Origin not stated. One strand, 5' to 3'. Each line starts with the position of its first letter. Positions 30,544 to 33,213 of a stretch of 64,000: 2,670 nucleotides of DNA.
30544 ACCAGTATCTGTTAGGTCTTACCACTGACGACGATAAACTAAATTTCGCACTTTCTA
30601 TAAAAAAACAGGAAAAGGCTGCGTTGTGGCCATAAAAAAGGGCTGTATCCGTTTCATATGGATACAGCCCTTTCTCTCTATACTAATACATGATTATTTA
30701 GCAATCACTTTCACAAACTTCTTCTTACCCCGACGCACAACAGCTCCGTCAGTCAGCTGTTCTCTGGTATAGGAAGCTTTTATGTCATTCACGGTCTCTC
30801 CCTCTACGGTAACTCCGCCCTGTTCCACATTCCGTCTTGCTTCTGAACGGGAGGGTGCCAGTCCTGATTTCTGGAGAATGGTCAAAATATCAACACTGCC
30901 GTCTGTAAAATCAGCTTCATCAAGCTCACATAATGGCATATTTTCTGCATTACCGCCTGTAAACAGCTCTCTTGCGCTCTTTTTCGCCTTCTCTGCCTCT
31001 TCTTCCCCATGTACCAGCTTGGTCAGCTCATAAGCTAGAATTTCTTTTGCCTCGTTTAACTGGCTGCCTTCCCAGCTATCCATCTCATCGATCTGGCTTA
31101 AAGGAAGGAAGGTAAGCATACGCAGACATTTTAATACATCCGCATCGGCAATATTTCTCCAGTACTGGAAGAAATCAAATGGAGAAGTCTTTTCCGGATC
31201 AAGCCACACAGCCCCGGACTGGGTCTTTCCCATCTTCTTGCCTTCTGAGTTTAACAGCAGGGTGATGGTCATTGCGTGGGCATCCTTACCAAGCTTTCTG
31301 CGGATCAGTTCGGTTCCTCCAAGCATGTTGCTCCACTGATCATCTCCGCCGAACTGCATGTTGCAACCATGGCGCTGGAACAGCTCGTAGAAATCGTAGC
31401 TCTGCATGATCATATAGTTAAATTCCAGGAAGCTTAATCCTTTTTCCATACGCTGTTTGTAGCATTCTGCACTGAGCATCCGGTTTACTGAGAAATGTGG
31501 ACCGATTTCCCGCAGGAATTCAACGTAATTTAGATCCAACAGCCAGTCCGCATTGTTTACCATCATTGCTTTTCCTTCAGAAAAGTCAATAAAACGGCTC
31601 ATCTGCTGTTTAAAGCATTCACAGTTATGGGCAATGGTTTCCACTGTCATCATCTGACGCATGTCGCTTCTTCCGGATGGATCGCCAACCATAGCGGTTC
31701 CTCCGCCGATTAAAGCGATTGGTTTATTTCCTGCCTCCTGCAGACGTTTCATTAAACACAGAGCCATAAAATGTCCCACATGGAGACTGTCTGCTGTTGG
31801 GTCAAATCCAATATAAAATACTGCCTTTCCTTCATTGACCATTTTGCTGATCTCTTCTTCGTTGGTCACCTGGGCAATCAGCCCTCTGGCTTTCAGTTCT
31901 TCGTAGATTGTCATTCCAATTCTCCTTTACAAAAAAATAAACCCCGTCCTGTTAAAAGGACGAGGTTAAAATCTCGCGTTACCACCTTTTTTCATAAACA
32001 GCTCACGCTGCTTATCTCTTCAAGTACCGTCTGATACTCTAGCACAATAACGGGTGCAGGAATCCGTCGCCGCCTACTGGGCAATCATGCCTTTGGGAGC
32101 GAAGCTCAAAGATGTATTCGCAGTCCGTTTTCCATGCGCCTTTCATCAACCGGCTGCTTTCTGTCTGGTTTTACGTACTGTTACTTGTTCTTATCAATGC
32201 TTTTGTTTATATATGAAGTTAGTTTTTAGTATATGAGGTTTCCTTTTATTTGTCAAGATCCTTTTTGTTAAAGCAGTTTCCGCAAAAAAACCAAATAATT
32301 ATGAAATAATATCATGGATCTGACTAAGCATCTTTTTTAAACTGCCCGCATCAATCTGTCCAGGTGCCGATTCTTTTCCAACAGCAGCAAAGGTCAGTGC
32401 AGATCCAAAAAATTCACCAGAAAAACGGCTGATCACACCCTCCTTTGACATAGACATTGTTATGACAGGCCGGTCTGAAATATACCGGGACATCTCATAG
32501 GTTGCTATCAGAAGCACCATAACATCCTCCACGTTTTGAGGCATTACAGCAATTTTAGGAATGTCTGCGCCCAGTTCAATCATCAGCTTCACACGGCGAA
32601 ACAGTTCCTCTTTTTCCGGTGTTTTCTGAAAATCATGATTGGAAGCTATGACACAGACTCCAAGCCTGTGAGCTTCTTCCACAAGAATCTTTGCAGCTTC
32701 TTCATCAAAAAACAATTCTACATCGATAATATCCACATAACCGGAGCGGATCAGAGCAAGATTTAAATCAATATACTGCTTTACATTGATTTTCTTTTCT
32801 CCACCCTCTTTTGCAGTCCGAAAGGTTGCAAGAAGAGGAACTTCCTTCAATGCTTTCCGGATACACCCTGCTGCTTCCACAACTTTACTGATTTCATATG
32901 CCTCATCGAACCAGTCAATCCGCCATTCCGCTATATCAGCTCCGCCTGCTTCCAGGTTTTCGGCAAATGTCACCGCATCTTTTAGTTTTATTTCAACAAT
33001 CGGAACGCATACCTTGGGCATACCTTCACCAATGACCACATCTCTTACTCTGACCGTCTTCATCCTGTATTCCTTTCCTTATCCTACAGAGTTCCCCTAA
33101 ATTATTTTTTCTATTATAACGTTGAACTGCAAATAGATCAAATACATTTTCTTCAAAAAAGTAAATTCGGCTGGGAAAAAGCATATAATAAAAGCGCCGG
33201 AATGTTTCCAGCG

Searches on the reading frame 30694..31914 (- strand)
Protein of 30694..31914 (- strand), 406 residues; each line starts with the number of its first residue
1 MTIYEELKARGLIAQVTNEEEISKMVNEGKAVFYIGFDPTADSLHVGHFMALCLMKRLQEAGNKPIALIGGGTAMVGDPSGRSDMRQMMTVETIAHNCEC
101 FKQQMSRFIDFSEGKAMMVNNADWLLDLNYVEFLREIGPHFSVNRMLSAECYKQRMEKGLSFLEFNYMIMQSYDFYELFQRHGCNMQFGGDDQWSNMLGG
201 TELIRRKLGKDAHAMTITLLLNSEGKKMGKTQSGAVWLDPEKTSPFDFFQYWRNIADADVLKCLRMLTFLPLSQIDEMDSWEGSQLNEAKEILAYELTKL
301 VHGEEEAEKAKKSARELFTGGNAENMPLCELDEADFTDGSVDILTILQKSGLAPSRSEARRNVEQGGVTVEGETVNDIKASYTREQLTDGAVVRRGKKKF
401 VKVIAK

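Call 61: list_cluster_members(proteins=[window:30694-31914:-, window:53913-59891:-, window:16622-19768:-])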
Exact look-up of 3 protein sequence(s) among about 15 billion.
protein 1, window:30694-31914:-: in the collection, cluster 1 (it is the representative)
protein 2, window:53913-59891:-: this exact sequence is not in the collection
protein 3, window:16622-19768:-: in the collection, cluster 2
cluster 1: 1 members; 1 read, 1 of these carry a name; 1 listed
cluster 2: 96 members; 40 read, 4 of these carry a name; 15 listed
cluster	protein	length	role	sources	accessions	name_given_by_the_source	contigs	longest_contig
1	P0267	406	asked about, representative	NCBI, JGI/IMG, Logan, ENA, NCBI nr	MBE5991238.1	MAG: tyrosine--tRNA ligase [Paenibacillaceae bacterium] | tyrosine--tRNA ligase [Paenibacillaceae bacterium]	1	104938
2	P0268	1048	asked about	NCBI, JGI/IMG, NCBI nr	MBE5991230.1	MAG: hypothetical protein E7247_02405 [Paenibacillaceae bacterium] | hypothetical protein [Paenibacillaceae bacterium]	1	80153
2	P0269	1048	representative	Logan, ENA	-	-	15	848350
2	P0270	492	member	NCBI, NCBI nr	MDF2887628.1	MAG: repeat protein, partial [Lacrimispora sp.] | repeat protein [Lacrimispora sp.]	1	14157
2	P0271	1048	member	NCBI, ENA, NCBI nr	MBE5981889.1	MAG: hypothetical protein E7248_01120 [Paenibacillaceae bacterium] | hypothetical protein [Paenibacillaceae bacterium]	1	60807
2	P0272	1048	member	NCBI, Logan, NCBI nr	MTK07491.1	MAG: hypothetical protein F8N38_10440 [Hungatella sp.] | hypothetical protein [Hungatella sp.]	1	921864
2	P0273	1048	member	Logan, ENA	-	-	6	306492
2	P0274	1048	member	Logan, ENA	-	-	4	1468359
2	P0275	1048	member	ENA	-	-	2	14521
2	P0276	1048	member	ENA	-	-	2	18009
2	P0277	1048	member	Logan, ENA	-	-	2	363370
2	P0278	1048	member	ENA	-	-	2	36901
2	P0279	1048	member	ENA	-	-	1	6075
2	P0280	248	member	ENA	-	-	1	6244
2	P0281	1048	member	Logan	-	-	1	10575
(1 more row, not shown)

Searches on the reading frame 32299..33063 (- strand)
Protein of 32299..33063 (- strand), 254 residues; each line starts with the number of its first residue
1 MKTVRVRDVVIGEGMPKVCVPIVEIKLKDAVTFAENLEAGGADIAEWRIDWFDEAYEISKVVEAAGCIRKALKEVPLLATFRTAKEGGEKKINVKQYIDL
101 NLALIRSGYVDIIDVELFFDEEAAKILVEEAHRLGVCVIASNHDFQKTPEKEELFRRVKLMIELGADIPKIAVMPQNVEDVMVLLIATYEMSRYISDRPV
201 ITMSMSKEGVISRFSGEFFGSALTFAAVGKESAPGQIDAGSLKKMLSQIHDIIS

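Call 64: find_encoding_contigs(protein=window:32299-33063:-, flank=10000, max_places=8)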
Protein window:32299-33063:- (254 aa): 5 contigs read that carry it; 4 places shown.
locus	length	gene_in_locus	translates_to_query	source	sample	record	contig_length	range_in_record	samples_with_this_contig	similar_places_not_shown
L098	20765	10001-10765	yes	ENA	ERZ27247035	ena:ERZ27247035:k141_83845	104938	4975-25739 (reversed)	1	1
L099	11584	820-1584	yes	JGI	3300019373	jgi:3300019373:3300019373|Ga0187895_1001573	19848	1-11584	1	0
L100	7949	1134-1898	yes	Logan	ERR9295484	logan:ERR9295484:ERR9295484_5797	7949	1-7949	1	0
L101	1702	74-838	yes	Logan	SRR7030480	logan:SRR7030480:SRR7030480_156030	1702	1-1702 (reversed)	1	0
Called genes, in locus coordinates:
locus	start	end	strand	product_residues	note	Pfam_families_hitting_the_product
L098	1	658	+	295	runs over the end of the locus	PF13476:AAA_23 (faint), PF00005:ABC_tran, PF13304:AAA_21 (faint)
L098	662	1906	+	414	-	PF12679:ABC2_membrane_2, PF12698:ABC2_membrane_3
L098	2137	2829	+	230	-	PF00072:Response_reg, PF00486:Trans_reg_C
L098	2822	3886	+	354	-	PF00512:HisKA, PF02518:HATPase_c, PF14501:HATPase_c_5 (faint)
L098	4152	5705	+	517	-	PF04055:Radical_SAM, PF13353:Fer4_12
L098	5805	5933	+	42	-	-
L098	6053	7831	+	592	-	PF00664:ABC_membrane (weak), PF00005:ABC_tran, PF02463:SMC_N (weak), PF13304:AAA_21 (faint)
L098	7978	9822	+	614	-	PF01946:Thi4 (faint), PF03486:HI0933_like (weak), PF07992:Pyr_redox_2 (weak), PF00890:FAD_binding_2, PF01266:DAO, PF12831:FAD_oxidored, PF13738:Pyr_redox_3 (faint), PF04205:FMN_bind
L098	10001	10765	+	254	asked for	PF01487:DHquinase_I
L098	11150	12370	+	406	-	PF00579:tRNA-synt_1b, PF22421:SYY_C-terminal, PF01479:S4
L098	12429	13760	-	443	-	PF13487:HD_5, PF01966:HD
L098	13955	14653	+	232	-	PF09224:DUF1961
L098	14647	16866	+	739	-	PF00165:HTH_AraC (faint), PF12833:HTH_18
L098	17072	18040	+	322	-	PF00528:BPD_transp_1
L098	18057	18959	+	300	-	PF00528:BPD_transp_1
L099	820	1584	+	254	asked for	PF01487:DHquinase_I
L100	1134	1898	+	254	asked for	PF01487:DHquinase_I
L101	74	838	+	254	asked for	PF01487:DHquinase_I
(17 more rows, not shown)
